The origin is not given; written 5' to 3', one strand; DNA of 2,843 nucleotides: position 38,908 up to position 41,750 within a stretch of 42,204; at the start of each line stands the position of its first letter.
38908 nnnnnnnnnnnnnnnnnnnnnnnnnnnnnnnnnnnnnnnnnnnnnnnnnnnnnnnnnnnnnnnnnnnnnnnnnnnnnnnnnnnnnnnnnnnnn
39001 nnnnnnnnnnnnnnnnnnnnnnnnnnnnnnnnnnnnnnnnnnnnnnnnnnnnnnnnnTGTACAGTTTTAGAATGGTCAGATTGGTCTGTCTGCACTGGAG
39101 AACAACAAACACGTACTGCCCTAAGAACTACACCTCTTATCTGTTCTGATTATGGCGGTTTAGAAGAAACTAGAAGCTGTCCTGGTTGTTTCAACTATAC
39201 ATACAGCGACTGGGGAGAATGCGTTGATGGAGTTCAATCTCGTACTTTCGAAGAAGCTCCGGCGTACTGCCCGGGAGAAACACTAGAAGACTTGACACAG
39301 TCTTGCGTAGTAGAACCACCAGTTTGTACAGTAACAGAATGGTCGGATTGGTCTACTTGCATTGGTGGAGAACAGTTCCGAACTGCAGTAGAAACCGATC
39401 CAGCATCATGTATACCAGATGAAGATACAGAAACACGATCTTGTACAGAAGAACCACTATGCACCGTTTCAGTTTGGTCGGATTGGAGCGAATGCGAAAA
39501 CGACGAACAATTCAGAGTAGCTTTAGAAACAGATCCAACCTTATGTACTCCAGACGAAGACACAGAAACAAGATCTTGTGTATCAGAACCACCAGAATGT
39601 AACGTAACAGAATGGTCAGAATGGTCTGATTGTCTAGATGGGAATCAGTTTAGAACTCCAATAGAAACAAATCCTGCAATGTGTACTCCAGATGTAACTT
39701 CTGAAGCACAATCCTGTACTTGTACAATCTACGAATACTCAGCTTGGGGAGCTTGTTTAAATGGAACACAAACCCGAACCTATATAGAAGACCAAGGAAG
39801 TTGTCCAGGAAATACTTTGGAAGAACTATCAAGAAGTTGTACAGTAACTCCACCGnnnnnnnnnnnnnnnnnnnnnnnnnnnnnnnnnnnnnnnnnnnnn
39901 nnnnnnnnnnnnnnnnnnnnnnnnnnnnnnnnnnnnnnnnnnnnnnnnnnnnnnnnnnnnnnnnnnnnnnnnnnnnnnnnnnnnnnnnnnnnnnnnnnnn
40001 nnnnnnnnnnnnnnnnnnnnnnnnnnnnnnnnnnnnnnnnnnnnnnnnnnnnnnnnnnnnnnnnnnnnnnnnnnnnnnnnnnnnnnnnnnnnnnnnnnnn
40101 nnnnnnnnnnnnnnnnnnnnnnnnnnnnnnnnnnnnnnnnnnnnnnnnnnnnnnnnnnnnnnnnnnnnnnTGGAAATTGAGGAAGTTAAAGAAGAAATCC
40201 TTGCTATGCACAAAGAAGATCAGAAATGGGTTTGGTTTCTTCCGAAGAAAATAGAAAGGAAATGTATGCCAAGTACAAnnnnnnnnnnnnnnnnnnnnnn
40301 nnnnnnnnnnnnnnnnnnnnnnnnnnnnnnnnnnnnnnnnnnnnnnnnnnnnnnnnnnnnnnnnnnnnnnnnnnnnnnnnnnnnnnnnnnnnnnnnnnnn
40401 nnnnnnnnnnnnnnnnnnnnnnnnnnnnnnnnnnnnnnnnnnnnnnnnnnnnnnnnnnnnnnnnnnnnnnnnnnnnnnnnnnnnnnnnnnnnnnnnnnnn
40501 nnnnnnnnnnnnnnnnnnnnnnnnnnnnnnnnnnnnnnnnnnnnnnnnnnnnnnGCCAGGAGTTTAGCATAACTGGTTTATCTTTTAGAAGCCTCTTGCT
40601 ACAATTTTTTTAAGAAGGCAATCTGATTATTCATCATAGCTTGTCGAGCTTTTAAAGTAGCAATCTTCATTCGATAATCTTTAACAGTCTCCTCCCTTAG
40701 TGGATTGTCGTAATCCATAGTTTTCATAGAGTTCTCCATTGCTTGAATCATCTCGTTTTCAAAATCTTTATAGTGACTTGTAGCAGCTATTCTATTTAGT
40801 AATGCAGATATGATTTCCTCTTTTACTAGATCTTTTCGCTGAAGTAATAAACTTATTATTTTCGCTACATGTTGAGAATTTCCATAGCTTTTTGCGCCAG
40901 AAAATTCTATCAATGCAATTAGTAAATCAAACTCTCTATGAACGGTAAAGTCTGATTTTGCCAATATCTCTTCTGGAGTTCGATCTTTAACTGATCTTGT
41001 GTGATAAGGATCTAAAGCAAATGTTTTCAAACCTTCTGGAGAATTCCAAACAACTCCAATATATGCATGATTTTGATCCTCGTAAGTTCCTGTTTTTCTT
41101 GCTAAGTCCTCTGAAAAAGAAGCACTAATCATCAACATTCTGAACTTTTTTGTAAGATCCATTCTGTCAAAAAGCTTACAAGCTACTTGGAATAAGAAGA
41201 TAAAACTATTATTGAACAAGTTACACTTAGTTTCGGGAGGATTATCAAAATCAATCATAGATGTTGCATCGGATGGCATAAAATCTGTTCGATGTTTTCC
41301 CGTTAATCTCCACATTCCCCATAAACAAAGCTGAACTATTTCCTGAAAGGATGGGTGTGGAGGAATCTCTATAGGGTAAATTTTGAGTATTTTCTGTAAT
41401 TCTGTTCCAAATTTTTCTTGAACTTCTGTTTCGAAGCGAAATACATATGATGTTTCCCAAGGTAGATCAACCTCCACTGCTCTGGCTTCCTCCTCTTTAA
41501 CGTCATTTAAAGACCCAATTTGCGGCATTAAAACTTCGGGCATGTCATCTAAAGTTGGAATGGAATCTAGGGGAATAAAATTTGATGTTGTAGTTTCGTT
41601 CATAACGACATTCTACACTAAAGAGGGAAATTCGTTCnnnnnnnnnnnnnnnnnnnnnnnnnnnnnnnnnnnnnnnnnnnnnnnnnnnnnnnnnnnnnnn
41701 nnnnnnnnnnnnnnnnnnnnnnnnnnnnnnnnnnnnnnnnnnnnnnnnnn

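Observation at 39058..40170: Bacterial surface protein with six thrombospondin-1-like repeats in a TRAP-like layout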

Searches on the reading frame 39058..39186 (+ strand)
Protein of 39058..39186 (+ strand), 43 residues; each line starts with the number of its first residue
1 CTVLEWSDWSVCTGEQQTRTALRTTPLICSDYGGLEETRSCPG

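Call 12: search_solved_structures(query=A1, max_evalue=10, show_alignments=4)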
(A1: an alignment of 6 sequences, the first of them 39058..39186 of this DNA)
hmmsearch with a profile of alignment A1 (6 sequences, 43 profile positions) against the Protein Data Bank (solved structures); distinct sequences matched with E-value up to 10: 3.
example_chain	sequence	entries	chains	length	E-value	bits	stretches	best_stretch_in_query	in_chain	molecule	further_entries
4lvi_A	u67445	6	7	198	1.3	12.5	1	13-30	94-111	Plasmid recombination enzyme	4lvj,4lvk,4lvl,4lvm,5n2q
7v0i_A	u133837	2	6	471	6.8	10.2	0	5-13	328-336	Glucanase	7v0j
8j64_B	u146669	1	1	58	9.1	9.8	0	4-20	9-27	Micronemal protein MIC2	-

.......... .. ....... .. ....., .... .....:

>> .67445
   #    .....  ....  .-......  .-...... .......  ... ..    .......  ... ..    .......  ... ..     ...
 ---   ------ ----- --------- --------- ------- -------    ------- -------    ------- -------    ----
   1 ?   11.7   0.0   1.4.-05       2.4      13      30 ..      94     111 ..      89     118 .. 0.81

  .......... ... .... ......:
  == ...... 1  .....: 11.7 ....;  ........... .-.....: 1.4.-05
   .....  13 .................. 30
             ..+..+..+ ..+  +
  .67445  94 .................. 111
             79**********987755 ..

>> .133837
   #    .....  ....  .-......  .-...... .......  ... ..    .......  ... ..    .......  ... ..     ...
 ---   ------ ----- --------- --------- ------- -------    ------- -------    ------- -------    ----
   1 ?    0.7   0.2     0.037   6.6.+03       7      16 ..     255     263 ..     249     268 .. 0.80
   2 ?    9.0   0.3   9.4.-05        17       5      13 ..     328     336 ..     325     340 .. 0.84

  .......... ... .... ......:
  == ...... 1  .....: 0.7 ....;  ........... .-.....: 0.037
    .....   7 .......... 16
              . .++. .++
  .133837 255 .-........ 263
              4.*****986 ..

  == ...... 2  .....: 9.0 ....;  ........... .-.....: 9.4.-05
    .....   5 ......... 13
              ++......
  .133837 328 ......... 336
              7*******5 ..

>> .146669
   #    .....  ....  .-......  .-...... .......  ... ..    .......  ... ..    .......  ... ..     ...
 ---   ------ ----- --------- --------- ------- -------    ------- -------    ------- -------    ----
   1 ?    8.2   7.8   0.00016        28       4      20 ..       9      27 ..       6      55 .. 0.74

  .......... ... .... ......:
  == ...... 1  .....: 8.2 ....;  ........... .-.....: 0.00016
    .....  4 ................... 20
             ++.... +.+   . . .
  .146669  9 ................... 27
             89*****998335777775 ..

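Call 20: search_solved_structures(query=A4, max_evalue=10, show_alignments=3)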
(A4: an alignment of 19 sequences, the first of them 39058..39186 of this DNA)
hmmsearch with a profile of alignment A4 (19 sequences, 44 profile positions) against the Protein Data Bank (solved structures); distinct sequences matched with E-value up to 10: 4.
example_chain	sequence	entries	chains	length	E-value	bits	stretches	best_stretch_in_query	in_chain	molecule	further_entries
8j64_B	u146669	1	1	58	0.58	13.9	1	1-25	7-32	Micronemal protein MIC2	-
1mkc_A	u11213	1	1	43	0.66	13.7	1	1-18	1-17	PROTEIN (MIDKINE)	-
9nsd_G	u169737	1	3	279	2.9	11.6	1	4-43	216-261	Thrombospondin-related apical membrane protein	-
9c6t_A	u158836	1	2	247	4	11.2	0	5-41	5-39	Isthmin-1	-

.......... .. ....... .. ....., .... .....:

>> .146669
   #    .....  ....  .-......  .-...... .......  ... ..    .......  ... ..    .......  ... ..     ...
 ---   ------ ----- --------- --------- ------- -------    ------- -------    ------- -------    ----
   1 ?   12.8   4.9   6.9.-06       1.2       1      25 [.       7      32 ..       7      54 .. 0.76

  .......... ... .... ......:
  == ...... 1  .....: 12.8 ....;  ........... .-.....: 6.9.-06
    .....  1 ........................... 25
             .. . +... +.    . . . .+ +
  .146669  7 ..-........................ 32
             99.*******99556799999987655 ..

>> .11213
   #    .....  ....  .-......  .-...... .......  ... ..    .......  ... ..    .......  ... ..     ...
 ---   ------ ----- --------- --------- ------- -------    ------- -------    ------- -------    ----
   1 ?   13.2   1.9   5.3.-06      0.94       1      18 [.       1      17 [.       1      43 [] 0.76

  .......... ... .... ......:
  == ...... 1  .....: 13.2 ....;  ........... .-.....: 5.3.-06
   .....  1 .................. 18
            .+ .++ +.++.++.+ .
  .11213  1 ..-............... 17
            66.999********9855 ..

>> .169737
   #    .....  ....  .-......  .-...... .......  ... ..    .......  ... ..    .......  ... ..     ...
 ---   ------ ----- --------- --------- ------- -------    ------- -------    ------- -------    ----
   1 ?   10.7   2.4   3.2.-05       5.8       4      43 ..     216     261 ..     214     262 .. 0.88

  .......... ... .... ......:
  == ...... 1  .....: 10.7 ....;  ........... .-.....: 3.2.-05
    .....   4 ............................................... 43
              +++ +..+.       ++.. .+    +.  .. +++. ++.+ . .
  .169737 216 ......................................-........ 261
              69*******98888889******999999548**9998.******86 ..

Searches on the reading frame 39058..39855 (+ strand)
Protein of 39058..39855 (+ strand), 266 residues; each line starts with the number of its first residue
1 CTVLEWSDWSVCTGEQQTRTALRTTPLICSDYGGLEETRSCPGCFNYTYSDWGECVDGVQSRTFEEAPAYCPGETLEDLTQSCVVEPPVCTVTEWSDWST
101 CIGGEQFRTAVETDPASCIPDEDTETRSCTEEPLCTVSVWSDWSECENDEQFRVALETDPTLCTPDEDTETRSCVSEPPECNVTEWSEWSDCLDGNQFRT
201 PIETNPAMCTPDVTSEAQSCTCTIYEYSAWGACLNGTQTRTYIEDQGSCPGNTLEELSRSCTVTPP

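Call 4: search_protein_families(library=pfam, proteins=[window:39058-39780:+], max_evalue=1)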
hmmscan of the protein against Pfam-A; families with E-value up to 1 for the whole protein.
window:39058-39780:+ (241 aa): 2 families
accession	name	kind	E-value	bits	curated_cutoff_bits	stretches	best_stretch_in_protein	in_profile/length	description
PF19028.6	TSP1_spondin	-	1.1e-05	26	41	3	181-192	1-12/52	Spondin-like TSP1 domain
PF00090.25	TSP_1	-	0.05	14.3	21.6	1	93-135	4-49/49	Thrombospondin type 1 domain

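Call 60: find_related_loci(query=window:39058-39855:+, collection=genome_contigs, flank=4000)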
Query window:39058-39855:+ (266 aa) in genome_contigs; peptide patterns used: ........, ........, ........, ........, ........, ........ (x = any residue, [..] = any of these).
26 stretches matched a pattern, but none encodes a relative of the query by tblastn (E <= 1e-3).

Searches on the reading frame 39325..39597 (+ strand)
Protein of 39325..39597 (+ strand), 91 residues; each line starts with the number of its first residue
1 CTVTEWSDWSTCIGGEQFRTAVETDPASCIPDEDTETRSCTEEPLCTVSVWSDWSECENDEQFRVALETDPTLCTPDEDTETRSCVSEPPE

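Call 38: predict_structure(alignment_id=A7)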
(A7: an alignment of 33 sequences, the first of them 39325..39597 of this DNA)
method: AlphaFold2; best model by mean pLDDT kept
length: 91 residues; sequences in the alignment: 33
mean_pLDDT: 87.0   pTM: 0.43
mean pLDDT of the five models: 87.0, 86.6, 80.1, 80.0, 73.9
residues with pLDDT >= 90: 45; 70-90: 40; 50-70: 6; < 50: 0
segments of 3 or more residues with pLDDT < 50: none
pLDDT, mean of each block of 10 residues (from residue 1): 91 90 88 90 78 93 91 79 85 62
secondary structure, 60 per line:
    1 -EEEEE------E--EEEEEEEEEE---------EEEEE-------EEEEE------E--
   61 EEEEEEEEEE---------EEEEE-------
elements in order: E2-6 E16-25 E35-39 E47-51 E61-70 E80-84

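Call 42: fold_search(model_id=the predicted structure, library=pdb)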
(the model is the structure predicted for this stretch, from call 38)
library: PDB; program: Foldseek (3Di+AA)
matches with E <= 10: 55; with E <= 0.001: 0
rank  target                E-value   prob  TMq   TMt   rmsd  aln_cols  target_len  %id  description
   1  8b0f_B                2.3e-02  0.99  0.34  0.06   9.3       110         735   17  CryoEM structure of C5b8-CD59 (released 2023-02-22)
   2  3t5o_A                2.4e-02  0.98  0.34  0.05  10.2       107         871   19  Crystal Structure of human Complement Component C6 (released 2012-02-01)
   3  1lsl                  6.7e-02  0.94  0.32  0.27   9.2       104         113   23  Crystal Structure of the Thrombospondin-1 Type 1 Repeats (released 2002-12-18)
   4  7nyd_E                2.9e-01  0.96  0.31  0.07   4.4        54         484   28  cryoEM structure of 2C9-sMAC (released 2021-10-06)
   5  7nyc_B                3.1e-01  0.44  0.30  0.06   9.3       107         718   20  cryoEM structure of 3C9-sMAC (released 2021-10-06)
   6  7nyc_E                5.4e-01  0.93  0.33  0.08   4.6        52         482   29  cryoEM structure of 3C9-sMAC (released 2021-10-06)
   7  8b0f_D                6.0e-01  0.90  0.31  0.07   4.7        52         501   27  CryoEM structure of C5b8-CD59 (released 2023-02-22)
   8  8b0g_C                6.0e-01  0.44  0.28  0.05  10.7        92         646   16  2C9, C5b9-CD59 structure (released 2023-02-22)
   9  7nyc_C                6.7e-01  0.93  0.30  0.04   4.1        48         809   27  cryoEM structure of 3C9-sMAC (released 2021-10-06)
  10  8ckk_B                7.0e-01  0.33  0.32  0.26  11.5       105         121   21  Semaphorin-5A TSR 3-4 domains in complex with nitrate (released 2024-02-28)
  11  8ckg_A                9.3e-01  0.35  0.32  0.30   9.0        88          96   19  Semaphorin-5A TSR 3-4 domains in complex with sulfate (released 2024-02-28)
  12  8b0f_E                1.1e+00  0.87  0.29  0.06   4.1        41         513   29  CryoEM structure of C5b8-CD59 (released 2023-02-22)
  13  8b0f_C                1.4e+00  0.80  0.29  0.05   3.0        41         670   34  CryoEM structure of C5b8-CD59 (released 2023-02-22)
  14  8ckg_B                1.4e+00  0.25  0.31  0.26   9.1        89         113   20  Semaphorin-5A TSR 3-4 domains in complex with sulfate (released 2024-02-28)
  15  8ckm_A                1.5e+00  0.35  0.31  0.30   8.5        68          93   24  Semaphorin-5A TSR 3-4 domains (released 2024-02-28)
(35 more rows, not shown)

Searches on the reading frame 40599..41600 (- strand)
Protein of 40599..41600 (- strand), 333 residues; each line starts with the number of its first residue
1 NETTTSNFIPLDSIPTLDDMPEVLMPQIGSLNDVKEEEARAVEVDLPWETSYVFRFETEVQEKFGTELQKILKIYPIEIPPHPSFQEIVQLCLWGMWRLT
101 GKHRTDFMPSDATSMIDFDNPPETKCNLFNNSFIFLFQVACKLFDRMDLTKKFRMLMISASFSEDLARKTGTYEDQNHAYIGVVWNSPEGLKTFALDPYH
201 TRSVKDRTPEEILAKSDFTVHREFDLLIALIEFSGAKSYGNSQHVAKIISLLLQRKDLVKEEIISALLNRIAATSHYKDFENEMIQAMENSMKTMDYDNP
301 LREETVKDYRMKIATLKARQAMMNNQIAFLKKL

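Call 4: search_protein_families(library=pfam, proteins=[window:40599-41600:-], max_evalue=1)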
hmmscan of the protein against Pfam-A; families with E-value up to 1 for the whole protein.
window:40599-41600:- (333 aa): 3 families
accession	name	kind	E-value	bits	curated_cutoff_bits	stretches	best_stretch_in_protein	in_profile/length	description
PF12637.14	TSCPD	-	0.038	14.7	22.8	1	215-267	15-64/88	TSCPD domain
PF18008.6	Bac_RepA_C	-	0.63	11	25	0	240-312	14-84/95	Replication initiator protein A C-terminal domain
PF05642.16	Sporozoite_P67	-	0.65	8.5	28.9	1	220-315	467-557/727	Sporozoite P67 surface antigen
